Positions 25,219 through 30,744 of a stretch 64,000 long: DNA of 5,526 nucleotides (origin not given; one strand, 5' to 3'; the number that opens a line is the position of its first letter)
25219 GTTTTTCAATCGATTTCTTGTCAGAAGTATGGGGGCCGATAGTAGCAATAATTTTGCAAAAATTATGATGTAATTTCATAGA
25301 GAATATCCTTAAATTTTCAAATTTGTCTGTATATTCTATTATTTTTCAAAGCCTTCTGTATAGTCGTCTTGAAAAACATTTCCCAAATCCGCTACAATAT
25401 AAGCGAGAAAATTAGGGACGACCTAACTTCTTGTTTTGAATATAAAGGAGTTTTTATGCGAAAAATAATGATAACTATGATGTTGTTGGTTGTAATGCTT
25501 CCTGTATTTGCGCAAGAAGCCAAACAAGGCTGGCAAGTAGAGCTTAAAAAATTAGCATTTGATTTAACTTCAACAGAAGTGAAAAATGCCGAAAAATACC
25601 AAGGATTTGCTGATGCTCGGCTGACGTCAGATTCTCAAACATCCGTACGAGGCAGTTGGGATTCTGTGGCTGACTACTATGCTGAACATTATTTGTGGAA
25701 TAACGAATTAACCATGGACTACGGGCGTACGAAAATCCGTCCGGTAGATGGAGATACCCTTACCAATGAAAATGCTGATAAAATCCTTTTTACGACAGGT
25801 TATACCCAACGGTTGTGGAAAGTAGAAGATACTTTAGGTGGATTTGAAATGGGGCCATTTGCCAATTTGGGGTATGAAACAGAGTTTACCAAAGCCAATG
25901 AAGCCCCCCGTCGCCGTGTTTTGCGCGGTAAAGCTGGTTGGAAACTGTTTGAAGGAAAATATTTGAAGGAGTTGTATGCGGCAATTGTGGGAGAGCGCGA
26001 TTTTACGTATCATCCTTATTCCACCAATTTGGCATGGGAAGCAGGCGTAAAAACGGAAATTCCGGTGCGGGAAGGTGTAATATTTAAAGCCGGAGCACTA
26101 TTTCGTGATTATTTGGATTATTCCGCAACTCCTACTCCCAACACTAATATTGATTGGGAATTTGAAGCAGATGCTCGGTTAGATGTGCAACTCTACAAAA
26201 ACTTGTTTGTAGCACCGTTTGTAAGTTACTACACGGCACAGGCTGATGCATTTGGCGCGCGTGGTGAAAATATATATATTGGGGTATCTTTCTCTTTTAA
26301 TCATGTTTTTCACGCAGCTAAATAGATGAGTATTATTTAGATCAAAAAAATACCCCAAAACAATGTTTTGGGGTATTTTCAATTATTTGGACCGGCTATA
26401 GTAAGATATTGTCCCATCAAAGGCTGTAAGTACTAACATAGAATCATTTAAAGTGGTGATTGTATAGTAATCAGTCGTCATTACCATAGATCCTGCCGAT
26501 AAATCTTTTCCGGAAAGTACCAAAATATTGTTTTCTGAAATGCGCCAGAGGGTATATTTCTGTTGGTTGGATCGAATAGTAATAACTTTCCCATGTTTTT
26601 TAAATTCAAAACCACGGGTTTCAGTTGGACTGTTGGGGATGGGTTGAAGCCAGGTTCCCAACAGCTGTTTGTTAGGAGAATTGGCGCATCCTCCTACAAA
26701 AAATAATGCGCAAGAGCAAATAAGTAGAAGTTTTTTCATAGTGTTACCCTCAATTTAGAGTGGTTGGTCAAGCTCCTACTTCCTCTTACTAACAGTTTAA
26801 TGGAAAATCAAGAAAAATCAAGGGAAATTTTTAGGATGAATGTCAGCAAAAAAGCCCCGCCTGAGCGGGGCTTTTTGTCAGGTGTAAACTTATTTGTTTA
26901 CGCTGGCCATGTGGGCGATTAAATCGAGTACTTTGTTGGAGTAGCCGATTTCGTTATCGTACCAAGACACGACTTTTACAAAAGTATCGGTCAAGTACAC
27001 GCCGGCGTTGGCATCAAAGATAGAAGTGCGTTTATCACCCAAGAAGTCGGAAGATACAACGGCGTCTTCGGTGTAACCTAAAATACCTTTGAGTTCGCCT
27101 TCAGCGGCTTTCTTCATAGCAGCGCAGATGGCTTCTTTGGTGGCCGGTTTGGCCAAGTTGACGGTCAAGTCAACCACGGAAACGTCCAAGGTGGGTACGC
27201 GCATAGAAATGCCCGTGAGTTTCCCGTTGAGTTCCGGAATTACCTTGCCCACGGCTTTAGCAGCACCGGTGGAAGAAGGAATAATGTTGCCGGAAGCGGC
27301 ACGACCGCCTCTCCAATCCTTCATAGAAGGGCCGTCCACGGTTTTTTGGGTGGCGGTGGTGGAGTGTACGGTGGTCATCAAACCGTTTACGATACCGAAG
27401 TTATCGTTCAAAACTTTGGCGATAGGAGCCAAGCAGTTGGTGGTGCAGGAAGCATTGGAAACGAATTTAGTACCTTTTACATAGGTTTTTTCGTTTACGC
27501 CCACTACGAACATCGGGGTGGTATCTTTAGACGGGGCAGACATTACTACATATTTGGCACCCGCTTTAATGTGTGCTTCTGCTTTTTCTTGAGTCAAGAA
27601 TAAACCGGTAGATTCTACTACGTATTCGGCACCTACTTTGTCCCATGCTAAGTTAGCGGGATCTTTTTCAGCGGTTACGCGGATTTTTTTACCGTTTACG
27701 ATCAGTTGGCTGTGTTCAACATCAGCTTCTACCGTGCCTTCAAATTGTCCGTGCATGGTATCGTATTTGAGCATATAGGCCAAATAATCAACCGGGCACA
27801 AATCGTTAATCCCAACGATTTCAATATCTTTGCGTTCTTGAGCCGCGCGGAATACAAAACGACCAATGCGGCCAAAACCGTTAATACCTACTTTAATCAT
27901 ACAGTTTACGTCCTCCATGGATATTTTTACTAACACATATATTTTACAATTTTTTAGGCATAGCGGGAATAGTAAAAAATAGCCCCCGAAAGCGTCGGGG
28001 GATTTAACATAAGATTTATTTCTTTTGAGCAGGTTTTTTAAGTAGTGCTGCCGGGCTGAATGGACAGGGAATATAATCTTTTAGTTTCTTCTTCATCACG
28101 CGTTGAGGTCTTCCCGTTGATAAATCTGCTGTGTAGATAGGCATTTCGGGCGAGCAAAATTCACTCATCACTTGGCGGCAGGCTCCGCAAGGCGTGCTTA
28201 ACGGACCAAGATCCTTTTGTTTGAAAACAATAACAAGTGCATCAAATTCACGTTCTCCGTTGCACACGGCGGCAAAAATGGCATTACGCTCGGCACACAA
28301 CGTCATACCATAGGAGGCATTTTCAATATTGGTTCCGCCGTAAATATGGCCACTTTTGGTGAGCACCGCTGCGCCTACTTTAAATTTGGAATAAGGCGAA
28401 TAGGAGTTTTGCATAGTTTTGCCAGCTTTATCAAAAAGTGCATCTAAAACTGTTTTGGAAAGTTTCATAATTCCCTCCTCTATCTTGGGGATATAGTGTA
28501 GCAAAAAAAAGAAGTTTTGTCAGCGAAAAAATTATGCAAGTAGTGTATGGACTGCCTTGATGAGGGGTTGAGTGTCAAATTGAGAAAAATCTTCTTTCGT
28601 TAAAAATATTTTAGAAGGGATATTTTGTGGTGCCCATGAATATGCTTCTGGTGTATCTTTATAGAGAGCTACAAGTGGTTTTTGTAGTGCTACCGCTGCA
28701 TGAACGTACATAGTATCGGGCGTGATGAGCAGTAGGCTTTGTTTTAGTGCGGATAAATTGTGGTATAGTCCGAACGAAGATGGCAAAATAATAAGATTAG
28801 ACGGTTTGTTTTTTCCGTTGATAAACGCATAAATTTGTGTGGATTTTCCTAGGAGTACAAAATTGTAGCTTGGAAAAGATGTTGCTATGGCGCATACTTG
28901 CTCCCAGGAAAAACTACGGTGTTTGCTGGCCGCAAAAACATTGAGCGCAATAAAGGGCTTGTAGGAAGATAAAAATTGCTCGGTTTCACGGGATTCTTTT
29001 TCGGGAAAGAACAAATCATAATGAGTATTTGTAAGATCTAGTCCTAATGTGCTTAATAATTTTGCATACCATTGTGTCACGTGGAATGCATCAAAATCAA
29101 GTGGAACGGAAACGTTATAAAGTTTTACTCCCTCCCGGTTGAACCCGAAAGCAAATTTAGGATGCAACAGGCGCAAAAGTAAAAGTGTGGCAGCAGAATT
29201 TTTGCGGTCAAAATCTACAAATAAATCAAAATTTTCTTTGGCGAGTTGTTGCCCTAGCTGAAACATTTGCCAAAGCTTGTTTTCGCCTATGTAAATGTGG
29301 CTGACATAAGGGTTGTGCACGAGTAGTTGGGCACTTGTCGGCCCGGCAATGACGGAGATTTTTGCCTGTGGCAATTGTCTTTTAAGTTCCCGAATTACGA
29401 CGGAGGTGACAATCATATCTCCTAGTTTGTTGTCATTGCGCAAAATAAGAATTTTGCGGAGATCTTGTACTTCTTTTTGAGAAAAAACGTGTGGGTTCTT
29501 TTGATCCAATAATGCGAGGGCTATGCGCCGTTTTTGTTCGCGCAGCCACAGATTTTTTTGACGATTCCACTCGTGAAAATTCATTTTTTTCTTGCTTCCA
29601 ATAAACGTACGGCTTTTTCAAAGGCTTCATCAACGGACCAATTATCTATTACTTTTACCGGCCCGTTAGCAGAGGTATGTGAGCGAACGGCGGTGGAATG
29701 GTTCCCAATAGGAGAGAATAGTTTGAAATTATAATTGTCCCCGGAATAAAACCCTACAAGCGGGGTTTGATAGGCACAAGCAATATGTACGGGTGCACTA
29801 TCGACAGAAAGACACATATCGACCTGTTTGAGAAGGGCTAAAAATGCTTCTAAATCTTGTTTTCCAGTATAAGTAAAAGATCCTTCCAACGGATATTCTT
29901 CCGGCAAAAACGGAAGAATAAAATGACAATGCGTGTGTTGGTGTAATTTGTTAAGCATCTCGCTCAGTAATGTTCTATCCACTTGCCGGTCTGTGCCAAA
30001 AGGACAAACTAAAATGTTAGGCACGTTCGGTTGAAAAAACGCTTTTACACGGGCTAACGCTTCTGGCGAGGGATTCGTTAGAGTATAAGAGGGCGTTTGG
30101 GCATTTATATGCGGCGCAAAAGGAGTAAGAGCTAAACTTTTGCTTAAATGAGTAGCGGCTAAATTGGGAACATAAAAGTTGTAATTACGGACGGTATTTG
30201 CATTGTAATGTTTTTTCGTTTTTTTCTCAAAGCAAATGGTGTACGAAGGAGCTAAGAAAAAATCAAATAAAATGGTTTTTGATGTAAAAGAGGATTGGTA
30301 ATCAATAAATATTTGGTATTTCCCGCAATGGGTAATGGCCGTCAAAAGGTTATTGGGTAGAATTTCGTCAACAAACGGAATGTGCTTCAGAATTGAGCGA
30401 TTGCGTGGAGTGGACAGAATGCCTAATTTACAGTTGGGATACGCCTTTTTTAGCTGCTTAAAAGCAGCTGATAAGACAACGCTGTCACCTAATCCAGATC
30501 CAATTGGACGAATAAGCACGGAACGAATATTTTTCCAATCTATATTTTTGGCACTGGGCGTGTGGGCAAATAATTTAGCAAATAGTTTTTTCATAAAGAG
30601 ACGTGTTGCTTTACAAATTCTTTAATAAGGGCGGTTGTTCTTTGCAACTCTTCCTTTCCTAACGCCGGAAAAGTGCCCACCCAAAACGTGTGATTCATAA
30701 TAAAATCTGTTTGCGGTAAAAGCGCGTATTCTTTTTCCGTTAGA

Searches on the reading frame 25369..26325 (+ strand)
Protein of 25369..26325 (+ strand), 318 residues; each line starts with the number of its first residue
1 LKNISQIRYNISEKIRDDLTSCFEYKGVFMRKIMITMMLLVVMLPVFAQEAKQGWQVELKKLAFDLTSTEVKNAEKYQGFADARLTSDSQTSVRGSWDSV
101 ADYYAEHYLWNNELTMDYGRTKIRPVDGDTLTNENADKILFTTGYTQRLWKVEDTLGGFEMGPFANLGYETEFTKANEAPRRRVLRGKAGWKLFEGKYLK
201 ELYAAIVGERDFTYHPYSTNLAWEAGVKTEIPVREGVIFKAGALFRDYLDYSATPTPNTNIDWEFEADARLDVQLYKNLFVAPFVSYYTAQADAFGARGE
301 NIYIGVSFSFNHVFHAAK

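Call 33: search_protein_families(library=pfam, proteins=[window:25369-26325:+], max_evalue=0.01)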
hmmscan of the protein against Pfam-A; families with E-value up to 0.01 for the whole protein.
window:25369-26325:+ (318 aa): 1 family
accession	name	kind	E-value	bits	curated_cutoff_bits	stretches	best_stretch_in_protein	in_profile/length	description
PF11276.14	DUF3078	-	0.00024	21.9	25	1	89-151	15-74/92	Protein of unknown function (DUF3078)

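Call 55: search_protein_families(library=ncbifam, proteins=[window:25456-26325:+], max_evalue=0.1)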
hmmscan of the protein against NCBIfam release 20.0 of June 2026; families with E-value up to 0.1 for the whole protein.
window:25456-26325:+ (289 aa): 0 families

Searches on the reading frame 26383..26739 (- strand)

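Call 33: search_protein_families(library=pfam, proteins=[window:26383-26739:-], max_evalue=0.01)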
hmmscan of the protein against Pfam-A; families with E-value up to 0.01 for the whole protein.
window:26383-26739:- (118 aa): 1 family
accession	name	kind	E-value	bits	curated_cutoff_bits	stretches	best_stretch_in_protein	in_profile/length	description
PF12702.13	Lipocalin_3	-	1.2e-14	54.6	20.2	1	23-113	2-91/94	Lipocalin-like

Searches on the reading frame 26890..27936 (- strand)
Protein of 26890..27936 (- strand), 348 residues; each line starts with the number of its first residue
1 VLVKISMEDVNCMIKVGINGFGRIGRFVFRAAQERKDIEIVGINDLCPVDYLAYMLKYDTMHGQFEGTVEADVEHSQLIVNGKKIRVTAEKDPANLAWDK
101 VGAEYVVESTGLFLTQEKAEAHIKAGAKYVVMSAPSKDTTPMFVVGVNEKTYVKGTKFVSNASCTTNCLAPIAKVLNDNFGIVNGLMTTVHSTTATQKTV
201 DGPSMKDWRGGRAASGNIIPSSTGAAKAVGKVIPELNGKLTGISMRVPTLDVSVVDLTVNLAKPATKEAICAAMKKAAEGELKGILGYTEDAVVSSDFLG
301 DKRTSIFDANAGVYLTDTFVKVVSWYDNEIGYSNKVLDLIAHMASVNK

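Call 34: search_protein_families(library=pfam, proteins=[window:26890-27936:-], max_evalue=0.01)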
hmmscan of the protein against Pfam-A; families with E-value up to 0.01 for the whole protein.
window:26890-27936:- (348 aa): 3 families
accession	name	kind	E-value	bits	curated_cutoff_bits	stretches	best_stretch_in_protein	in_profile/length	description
PF02800.25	Gp_dh_C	-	1.1e-69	233.5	24.4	1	169-326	1-158/158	Glyceraldehyde 3-phosphate dehydrogenase, C-terminal domain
PF00044.30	Gp_dh_N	-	1.6e-39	134.7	31.7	1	14-115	1-100/101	Glyceraldehyde 3-phosphate dehydrogenase, NAD binding domain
PF01113.26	DapB_N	-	0.0042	17.6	25.6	0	14-45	1-33/124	Dihydrodipicolinate reductase, N-terminus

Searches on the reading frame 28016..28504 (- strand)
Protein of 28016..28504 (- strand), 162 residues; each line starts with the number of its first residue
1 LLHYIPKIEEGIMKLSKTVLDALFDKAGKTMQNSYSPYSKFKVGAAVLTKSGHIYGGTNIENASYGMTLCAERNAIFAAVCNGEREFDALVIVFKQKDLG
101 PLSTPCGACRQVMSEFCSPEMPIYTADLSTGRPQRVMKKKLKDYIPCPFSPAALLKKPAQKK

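Call 34: search_protein_families(library=pfam, proteins=[window:28016-28504:-], max_evalue=0.01)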
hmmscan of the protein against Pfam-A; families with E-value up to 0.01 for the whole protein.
window:28016-28504:- (162 aa): 3 families
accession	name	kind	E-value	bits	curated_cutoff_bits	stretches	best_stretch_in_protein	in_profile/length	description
PF00383.29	dCMP_cyt_deam_1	-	1.9e-18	66.7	25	1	21-123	5-100/102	Cytidine and deoxycytidylate deaminase zinc-binding region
PF08211.18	dCMP_cyt_deam_2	-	7.9e-12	46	25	1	20-87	41-108/130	Cytidine and deoxycytidylate deaminase zinc-binding region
PF14421.12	LmjF365940-deam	-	0.00087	19.5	27.1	0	51-80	58-87/218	LmjF365940 subfamily CDD/CDA-like deaminase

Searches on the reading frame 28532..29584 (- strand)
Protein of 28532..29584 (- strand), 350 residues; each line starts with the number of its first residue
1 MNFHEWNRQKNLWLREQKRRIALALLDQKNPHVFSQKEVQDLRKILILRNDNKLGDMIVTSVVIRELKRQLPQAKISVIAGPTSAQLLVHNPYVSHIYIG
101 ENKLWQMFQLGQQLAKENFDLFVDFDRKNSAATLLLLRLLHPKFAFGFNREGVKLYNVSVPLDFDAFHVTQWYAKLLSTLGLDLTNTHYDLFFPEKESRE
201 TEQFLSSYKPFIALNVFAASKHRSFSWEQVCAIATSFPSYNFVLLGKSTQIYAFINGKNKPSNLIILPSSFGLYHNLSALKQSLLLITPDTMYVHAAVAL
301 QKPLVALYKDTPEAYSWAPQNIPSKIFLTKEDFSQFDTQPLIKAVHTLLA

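Call 34: search_protein_families(library=pfam, proteins=[window:28532-29584:-], max_evalue=0.01)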
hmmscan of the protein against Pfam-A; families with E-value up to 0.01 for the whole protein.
window:28532-29584:- (350 aa): 2 families
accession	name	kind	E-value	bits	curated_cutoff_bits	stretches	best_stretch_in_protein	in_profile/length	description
PF01075.23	Glyco_transf_9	-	1.9e-10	40.9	22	1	107-315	1-216/247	Glycosyltransferase family 9 (heptosyltransferase)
PF21857.2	DUF6913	-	0.00042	20.7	27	1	28-160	15-145/166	Family of unknown function (DUF6913)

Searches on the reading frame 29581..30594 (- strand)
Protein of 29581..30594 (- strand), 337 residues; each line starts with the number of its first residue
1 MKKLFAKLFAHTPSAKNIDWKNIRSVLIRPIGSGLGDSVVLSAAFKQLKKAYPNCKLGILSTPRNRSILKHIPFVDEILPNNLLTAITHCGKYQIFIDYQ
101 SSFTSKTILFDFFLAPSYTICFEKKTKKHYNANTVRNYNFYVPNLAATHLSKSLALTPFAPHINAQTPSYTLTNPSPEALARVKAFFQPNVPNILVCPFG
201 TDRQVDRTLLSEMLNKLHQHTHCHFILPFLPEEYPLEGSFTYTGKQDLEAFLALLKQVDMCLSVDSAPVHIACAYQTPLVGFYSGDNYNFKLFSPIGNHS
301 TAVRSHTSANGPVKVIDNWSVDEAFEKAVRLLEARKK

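Call 34: search_protein_families(library=pfam, proteins=[window:29581-30594:-], max_evalue=0.01)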
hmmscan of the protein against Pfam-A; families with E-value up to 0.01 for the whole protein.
window:29581-30594:- (337 aa): 1 family
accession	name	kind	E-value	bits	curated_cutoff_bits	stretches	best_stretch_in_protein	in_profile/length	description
PF01075.23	Glyco_transf_9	-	1.2e-11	44.9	22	1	240-309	166-233/247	Glycosyltransferase family 9 (heptosyltransferase)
